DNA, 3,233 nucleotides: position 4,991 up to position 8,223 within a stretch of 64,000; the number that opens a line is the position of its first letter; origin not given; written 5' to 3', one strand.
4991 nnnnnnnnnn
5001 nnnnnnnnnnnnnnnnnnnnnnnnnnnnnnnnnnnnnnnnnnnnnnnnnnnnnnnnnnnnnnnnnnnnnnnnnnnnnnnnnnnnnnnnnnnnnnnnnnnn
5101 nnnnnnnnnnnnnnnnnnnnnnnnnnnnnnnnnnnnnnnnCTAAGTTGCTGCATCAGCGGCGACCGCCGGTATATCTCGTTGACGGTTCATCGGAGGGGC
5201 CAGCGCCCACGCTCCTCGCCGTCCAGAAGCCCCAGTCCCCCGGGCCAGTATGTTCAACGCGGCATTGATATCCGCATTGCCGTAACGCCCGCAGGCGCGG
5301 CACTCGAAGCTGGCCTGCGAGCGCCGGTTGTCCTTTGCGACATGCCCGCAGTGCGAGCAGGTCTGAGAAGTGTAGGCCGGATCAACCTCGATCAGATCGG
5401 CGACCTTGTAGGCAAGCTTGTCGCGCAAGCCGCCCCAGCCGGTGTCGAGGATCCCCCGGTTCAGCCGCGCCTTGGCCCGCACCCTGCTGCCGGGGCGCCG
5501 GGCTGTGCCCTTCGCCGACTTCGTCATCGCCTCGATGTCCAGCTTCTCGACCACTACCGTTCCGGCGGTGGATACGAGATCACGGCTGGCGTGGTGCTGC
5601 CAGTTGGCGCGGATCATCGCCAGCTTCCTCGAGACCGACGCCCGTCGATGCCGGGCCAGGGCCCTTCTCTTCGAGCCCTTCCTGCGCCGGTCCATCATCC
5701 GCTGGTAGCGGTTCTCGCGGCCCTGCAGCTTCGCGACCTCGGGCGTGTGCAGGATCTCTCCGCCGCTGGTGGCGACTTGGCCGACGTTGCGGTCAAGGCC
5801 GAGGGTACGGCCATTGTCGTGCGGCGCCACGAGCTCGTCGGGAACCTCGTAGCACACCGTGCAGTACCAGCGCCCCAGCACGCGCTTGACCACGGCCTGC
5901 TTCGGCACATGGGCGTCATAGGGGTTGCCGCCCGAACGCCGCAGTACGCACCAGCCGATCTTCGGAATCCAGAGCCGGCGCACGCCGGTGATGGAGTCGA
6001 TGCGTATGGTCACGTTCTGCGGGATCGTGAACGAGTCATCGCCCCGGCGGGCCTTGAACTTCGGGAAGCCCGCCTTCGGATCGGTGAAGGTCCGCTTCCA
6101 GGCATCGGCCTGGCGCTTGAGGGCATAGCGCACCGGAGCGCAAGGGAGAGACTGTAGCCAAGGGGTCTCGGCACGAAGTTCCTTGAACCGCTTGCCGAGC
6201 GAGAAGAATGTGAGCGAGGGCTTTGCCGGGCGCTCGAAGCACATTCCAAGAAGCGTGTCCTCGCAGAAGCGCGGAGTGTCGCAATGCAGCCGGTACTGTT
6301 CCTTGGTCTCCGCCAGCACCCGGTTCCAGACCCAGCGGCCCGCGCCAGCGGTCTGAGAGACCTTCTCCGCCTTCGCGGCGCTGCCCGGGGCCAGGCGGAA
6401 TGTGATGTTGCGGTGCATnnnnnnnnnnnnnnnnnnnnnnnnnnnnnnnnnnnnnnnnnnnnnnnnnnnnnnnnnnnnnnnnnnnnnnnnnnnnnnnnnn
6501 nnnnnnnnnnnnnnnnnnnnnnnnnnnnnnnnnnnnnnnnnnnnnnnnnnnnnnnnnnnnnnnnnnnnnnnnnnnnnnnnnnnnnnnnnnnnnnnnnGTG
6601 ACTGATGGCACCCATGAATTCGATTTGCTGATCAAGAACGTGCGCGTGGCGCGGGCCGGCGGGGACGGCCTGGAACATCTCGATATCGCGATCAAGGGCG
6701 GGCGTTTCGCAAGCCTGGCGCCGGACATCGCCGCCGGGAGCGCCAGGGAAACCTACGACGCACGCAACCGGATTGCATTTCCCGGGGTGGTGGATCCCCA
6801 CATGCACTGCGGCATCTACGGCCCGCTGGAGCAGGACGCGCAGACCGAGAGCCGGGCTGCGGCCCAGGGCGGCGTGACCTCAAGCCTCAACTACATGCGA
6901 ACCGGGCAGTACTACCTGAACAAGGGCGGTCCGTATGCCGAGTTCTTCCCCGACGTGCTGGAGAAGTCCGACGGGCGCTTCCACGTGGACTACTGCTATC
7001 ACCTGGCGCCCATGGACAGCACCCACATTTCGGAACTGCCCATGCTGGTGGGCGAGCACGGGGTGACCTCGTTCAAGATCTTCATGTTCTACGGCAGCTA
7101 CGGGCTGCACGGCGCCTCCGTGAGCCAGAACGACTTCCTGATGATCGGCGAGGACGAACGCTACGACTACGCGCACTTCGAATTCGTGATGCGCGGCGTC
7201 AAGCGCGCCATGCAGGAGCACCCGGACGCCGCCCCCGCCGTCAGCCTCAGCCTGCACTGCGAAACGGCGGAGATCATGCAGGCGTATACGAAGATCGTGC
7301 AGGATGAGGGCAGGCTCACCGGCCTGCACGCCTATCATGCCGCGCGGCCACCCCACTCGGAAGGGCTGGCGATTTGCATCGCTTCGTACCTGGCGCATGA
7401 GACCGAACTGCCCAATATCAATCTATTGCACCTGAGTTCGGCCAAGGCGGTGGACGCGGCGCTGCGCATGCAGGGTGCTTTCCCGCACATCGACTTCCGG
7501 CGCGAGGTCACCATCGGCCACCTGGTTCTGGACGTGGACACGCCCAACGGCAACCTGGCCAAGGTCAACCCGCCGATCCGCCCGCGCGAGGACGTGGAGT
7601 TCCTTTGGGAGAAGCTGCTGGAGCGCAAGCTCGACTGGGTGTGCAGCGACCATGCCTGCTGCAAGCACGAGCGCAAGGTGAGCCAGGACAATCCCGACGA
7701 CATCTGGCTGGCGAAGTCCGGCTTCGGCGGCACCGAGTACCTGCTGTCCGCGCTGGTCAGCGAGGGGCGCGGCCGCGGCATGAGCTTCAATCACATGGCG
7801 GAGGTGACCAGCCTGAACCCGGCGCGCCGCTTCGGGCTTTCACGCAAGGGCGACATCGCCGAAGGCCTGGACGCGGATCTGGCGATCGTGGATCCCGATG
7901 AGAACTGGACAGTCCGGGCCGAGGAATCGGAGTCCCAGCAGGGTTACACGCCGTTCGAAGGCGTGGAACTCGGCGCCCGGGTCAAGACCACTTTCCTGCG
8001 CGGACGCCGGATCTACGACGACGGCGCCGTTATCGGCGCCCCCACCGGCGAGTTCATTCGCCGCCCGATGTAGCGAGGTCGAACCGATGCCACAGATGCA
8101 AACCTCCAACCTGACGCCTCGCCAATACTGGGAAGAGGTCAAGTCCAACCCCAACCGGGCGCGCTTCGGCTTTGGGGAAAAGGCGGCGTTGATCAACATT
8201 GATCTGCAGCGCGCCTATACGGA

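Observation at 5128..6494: A tnpB-only element is bounded by inverted repeats of the same family as the IS1595-type transposon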

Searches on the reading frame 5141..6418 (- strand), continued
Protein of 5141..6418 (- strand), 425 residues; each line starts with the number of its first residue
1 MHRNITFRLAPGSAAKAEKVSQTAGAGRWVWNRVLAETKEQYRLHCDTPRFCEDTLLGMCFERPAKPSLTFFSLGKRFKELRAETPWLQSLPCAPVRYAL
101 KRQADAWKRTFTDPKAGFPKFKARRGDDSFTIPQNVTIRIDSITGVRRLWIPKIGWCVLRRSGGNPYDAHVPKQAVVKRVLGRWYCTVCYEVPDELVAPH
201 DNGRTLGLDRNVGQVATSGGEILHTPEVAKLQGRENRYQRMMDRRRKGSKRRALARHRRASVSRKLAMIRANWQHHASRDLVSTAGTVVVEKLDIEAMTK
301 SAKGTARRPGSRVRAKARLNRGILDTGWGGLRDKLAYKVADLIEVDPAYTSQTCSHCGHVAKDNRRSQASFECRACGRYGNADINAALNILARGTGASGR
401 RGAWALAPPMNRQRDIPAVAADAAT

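Call 71: find_encoding_contigs(protein=P0028, flank=1200, max_places=10)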
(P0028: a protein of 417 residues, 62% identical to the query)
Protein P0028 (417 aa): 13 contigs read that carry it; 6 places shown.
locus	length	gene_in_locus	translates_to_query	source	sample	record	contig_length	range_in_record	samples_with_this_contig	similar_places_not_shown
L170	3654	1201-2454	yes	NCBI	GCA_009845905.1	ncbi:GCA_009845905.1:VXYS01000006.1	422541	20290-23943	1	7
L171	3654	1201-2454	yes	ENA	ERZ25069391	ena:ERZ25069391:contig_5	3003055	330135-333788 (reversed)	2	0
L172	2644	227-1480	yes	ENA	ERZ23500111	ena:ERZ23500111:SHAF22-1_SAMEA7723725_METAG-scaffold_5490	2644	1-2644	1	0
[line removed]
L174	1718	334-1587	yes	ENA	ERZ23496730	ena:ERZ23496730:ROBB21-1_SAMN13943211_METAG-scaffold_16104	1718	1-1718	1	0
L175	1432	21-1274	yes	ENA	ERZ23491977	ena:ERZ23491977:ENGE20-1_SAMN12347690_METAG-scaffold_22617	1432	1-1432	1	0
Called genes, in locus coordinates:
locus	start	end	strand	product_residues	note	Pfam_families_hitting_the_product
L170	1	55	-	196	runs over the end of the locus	PF01227:GTP_cyclohydroI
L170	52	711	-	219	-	PF12804:NTP_transf_3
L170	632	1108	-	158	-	PF01967:MoaC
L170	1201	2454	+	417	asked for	PF12323:HTH_OrfB_IS605, PF01385:OrfB_IS605, PF07282:Cas12f1-like_TNB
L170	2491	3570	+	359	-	PF00676:E1_dh, PF13292:DXP_synthase_N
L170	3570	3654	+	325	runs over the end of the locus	PF02779:Transket_pyr, PF02780:Transketolase_C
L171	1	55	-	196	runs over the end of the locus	PF01227:GTP_cyclohydroI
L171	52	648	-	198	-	PF12804:NTP_transf_3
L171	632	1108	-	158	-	PF01967:MoaC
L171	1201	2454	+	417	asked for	PF12323:HTH_OrfB_IS605, PF01385:OrfB_IS605, PF07282:Cas12f1-like_TNB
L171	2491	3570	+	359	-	PF00676:E1_dh, PF13292:DXP_synthase_N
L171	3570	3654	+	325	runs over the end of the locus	PF02779:Transket_pyr, PF02780:Transketolase_C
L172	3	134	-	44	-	?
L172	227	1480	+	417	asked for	PF12323:HTH_OrfB_IS605, PF01385:OrfB_IS605, PF07282:Cas12f1-like_TNB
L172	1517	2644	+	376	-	?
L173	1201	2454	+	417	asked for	PF12323:HTH_OrfB_IS605, PF01385:OrfB_IS605, PF07282:Cas12f1-like_TNB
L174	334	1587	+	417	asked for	PF12323:HTH_OrfB_IS605, PF01385:OrfB_IS605, PF07282:Cas12f1-like_TNB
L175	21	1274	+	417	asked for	PF12323:HTH_OrfB_IS605, PF01385:OrfB_IS605, PF07282:Cas12f1-like_TNB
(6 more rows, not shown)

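Call 72: find_encoding_contigs(protein=P0048, flank=1200, max_places=10)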
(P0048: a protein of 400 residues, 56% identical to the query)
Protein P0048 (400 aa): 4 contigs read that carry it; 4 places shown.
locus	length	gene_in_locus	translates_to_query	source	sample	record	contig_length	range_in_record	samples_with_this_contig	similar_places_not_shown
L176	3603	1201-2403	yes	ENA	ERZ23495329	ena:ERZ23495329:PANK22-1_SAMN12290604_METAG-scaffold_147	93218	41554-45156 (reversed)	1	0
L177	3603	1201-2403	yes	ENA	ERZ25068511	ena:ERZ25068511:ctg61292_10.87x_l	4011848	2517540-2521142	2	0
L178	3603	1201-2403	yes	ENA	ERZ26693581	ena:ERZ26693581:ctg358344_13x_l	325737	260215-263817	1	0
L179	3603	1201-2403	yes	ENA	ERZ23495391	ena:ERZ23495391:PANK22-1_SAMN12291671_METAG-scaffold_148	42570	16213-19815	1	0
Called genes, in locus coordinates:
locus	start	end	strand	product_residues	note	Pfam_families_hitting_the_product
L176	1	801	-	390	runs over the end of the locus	PF04295:GD_AH_second, PF20629:GD_AH_C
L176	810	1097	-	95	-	-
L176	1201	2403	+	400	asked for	PF12323:HTH_OrfB_IS605, PF01385:OrfB_IS605, PF07282:Cas12f1-like_TNB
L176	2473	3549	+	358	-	PF01408:GFO_IDH_MocA, PF03807:F420_oxidored (weak), PF22725:GFO_IDH_MocA_C3, PF02894:GFO_IDH_MocA_C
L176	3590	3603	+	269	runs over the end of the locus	PF02633:Creatininase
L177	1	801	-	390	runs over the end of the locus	PF04295:GD_AH_second, PF20629:GD_AH_C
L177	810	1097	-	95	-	-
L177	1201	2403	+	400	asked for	PF12323:HTH_OrfB_IS605, PF01385:OrfB_IS605, PF07282:Cas12f1-like_TNB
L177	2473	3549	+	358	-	PF01408:GFO_IDH_MocA, PF03807:F420_oxidored (weak), PF22725:GFO_IDH_MocA_C3, PF02894:GFO_IDH_MocA_C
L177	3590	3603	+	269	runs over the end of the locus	PF02633:Creatininase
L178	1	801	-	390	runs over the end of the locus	PF04295:GD_AH_second, PF20629:GD_AH_C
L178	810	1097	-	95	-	-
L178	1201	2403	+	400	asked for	PF12323:HTH_OrfB_IS605, PF01385:OrfB_IS605, PF07282:Cas12f1-like_TNB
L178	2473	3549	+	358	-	PF01408:GFO_IDH_MocA, PF03807:F420_oxidored (weak), PF22725:GFO_IDH_MocA_C3, PF02894:GFO_IDH_MocA_C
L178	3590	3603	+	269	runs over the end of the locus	PF02633:Creatininase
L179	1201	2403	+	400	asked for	PF12323:HTH_OrfB_IS605, PF01385:OrfB_IS605, PF07282:Cas12f1-like_TNB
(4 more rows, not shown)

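Call 73: find_encoding_contigs(protein=P0004, flank=1200, max_places=4)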
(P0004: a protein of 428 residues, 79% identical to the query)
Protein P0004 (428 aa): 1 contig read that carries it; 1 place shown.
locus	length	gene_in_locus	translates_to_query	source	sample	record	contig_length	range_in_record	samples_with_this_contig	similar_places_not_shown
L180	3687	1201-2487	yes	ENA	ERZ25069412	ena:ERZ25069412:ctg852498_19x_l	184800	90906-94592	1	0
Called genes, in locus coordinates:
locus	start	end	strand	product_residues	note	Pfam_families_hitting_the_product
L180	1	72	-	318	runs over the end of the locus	PF01882:DUF58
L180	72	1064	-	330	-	PF20030:bpMoxR, PF00493:MCM (weak), PF07726:AAA_3, PF07728:AAA_5, PF17863:AAA_lid_2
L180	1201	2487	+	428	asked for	PF12323:HTH_OrfB_IS605 (weak), PF01385:OrfB_IS605, PF07282:Cas12f1-like_TNB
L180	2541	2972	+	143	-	PF02643:DUF192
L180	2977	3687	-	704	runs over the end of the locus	PF16655:PhoD_N, PF09423:PhoD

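Call 89: search_protein_families(library=pfam, proteins=[L047:3055-3657:-], max_evalue=0.01)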
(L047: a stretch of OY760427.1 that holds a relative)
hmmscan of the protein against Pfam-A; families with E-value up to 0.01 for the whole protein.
L047:3055-3657:- (201 aa): 1 family
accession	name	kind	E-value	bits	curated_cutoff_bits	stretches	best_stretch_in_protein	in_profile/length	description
PF07669.17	Eco57I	-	0.00041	20.9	25.3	1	6-47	2-25/171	Eco57I restriction-modification methylase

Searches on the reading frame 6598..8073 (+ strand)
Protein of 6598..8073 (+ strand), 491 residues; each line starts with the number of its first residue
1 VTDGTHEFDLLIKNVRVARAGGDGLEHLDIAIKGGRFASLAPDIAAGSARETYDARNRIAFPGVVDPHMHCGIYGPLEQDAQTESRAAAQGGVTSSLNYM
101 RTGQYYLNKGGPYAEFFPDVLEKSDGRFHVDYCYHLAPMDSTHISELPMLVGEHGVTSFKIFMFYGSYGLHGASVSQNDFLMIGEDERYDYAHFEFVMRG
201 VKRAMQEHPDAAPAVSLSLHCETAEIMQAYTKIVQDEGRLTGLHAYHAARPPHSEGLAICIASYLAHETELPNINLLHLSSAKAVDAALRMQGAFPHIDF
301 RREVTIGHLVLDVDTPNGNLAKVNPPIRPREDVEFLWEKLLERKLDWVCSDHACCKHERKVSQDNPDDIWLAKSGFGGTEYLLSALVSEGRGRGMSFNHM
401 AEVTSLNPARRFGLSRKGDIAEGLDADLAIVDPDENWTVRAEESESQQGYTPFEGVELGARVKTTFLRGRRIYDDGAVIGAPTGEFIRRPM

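Call 9: search_protein_families(library=pfam, proteins=[window:6598-8073:+])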
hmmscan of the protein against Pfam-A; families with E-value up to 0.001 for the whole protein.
window:6598-8073:+ (491 aa): 2 families
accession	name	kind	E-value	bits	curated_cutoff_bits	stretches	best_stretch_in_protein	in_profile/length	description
PF07969.17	Amidohydro_3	-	2.6e-11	44.1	29.7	1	391-473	403-472/472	Amidohydrolase family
PF01979.26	Amidohydro_1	-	2.9e-11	43.6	25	1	61-471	3-344/345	Amidohydrolase family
